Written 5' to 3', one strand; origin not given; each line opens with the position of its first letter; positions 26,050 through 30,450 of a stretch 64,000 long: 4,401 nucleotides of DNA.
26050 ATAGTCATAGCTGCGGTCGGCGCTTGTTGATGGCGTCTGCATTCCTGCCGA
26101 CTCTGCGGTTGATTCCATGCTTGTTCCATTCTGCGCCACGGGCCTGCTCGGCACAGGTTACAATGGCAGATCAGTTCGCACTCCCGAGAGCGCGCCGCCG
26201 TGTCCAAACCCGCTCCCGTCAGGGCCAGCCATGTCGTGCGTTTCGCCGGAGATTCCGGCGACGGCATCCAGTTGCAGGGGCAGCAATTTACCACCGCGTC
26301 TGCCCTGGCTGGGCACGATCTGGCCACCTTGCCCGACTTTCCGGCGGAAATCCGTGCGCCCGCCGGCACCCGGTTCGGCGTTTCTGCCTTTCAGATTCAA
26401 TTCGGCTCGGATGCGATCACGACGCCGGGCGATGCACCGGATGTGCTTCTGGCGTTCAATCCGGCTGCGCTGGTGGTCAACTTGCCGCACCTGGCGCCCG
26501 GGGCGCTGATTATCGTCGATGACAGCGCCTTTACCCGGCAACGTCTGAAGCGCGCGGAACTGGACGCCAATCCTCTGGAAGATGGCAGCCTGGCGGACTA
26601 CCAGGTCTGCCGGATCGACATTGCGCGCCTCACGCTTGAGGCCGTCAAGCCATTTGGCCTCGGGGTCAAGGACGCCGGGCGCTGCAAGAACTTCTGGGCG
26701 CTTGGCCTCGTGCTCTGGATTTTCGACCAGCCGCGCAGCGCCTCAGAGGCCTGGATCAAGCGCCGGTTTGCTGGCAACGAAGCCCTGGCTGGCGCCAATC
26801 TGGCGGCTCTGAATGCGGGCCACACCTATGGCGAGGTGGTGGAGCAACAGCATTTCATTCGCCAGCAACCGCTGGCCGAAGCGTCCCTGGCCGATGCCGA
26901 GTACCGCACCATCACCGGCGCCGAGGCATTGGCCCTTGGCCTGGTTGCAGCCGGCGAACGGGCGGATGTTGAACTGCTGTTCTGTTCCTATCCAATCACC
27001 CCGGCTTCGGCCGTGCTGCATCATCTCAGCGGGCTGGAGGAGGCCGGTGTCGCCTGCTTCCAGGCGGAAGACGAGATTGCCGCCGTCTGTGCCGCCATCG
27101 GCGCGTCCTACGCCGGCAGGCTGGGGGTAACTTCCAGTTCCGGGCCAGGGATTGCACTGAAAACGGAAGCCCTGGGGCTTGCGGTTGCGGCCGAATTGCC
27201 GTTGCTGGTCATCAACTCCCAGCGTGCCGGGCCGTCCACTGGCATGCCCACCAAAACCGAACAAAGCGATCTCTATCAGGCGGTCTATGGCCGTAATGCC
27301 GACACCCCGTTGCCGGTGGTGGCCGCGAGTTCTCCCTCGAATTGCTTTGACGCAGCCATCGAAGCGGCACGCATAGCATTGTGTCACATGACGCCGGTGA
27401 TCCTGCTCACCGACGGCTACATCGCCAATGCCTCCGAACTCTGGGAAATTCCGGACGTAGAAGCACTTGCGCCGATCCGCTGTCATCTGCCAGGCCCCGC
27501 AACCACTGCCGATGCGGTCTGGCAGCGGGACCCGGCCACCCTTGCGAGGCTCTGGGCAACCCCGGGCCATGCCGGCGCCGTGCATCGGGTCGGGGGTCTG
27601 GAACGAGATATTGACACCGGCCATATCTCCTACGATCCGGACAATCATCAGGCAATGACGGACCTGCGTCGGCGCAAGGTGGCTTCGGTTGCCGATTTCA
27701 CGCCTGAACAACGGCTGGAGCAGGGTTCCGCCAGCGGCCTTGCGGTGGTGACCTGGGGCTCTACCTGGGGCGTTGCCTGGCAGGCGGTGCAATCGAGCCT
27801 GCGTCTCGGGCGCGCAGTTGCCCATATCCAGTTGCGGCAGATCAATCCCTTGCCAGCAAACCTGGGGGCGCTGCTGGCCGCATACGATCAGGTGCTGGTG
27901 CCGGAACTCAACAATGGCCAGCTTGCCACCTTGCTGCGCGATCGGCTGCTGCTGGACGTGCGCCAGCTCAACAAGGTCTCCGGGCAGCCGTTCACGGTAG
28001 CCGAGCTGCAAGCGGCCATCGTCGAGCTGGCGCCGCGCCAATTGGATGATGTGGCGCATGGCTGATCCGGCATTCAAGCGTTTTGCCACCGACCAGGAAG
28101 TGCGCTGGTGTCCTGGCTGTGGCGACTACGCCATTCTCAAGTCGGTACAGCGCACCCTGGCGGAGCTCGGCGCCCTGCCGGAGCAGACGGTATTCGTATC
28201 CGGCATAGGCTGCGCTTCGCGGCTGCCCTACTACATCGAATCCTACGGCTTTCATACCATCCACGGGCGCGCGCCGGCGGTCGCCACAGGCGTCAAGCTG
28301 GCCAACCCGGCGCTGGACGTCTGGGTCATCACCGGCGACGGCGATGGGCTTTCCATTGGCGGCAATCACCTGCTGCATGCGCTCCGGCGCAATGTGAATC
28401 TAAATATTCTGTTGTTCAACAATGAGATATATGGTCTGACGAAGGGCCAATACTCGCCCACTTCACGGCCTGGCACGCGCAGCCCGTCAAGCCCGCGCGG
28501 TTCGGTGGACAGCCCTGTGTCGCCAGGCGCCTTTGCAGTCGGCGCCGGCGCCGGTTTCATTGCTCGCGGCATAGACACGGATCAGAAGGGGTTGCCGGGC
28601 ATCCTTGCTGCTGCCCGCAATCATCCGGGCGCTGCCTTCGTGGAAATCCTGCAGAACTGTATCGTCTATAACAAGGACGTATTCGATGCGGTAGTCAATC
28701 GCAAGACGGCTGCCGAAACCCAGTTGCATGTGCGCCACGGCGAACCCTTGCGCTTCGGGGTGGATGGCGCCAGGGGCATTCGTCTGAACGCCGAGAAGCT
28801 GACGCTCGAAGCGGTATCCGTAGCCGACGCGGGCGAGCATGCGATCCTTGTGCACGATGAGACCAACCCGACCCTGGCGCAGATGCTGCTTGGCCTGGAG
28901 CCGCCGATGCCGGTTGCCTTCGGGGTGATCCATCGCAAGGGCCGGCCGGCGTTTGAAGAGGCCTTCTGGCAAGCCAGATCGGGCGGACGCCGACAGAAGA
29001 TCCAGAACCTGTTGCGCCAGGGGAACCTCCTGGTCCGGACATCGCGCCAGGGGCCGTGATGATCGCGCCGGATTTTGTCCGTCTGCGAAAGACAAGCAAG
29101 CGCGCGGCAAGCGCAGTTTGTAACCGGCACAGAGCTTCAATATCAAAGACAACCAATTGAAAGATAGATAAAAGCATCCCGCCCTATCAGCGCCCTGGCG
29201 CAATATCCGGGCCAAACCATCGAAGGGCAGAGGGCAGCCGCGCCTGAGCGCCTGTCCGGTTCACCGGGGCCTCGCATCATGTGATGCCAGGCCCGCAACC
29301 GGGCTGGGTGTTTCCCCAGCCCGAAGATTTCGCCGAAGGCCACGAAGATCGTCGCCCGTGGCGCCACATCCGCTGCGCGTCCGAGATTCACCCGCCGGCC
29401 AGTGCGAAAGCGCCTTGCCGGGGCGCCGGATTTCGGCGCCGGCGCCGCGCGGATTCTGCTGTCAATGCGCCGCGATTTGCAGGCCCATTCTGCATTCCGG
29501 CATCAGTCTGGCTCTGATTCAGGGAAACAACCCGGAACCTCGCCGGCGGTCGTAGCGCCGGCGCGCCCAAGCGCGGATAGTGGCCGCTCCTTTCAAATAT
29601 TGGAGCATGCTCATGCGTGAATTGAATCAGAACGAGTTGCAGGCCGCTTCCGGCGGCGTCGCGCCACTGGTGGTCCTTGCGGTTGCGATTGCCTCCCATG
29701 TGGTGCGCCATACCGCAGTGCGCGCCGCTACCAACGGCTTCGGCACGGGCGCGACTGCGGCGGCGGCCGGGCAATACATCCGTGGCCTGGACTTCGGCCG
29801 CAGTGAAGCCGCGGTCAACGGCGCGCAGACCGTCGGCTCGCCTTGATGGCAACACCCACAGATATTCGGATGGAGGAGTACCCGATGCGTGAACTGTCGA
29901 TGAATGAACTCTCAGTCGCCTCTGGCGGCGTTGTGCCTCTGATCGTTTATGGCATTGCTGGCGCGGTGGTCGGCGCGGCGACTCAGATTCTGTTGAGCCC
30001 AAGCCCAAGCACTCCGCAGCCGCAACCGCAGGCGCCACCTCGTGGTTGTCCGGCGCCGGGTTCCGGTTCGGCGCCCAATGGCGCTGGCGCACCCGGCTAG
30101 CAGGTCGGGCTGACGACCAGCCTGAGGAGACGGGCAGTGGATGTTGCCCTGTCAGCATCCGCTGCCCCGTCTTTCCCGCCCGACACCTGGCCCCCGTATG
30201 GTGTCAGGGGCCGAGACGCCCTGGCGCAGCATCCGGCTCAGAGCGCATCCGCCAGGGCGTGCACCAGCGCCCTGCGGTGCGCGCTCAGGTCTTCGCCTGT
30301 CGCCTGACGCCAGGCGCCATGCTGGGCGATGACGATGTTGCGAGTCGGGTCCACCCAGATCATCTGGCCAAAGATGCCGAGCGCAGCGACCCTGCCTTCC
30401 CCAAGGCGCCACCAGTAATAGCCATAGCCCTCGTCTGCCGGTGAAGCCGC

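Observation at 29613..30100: Two tandem colicin-V-type double-glycine-leader peptide genes (microcin-like pair) in a non-enterobacterial context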

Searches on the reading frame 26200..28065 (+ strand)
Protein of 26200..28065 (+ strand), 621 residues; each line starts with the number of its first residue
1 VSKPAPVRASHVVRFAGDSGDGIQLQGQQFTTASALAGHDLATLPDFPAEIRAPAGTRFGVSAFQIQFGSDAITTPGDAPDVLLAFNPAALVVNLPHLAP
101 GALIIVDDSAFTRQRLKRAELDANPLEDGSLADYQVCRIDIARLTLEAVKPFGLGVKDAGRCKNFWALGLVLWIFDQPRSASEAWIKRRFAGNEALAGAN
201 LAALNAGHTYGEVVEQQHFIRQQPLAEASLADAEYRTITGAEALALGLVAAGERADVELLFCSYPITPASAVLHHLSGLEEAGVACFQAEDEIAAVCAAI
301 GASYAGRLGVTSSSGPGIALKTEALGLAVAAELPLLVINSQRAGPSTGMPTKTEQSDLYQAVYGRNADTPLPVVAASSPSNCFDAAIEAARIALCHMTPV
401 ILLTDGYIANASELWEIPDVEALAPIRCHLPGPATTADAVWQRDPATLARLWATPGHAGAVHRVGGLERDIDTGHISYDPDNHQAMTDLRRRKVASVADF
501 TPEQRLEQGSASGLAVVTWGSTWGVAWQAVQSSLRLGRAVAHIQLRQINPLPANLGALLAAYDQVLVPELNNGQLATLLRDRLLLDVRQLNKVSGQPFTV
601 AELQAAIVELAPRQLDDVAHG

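Call 9: search_protein_families(library=pfam, proteins=[window:26200-28065:+], max_evalue=0.00001)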
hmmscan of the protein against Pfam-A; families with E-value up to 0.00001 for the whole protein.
window:26200-28065:+ (621 aa): 2 families
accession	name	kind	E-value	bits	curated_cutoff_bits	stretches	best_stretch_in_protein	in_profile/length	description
PF01855.24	POR_N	-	1.2e-46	159.8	27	1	261-426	11-176/231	Pyruvate flavodoxin/ferredoxin oxidoreductase, thiamine diP-bdg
PF01558.24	POR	-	2e-24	87.1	27.4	1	20-208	2-172/173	Pyruvate ferredoxin/flavodoxin oxidoreductase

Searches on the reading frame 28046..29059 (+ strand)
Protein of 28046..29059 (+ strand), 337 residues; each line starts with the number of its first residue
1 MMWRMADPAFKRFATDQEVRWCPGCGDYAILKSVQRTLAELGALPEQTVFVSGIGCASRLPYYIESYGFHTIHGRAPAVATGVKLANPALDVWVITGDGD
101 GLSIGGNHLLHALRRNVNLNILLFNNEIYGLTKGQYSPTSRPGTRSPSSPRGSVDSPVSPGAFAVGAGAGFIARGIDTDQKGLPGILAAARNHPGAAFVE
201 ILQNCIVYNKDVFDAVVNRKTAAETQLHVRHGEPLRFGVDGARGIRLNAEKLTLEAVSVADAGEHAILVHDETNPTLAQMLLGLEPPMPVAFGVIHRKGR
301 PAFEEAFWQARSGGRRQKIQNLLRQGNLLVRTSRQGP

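Call 9: search_protein_families(library=pfam, proteins=[window:28046-29059:+], max_evalue=0.00001)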
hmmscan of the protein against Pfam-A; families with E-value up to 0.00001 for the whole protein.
window:28046-29059:+ (337 aa): 1 family
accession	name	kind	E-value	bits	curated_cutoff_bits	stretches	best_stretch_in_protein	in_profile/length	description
PF02775.26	TPP_enzyme_C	-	1.4e-27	96.8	21.9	1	54-201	2-151/151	Thiamine pyrophosphate enzyme, C-terminal TPP binding domain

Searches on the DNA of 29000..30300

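Call 93: search_rna_families(source=window, start=29000, end=30300, threshold=evalue, max_evalue=1)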
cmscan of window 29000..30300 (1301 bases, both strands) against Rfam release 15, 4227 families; matches with E-value up to 1: 1.
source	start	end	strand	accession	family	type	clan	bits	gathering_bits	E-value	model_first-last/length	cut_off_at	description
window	29262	29332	-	RF02353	BjrC68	Gene; sRNA;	-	15.9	39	0.41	1-82/82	no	Bradyrhizobiaceae sRNA BjrC68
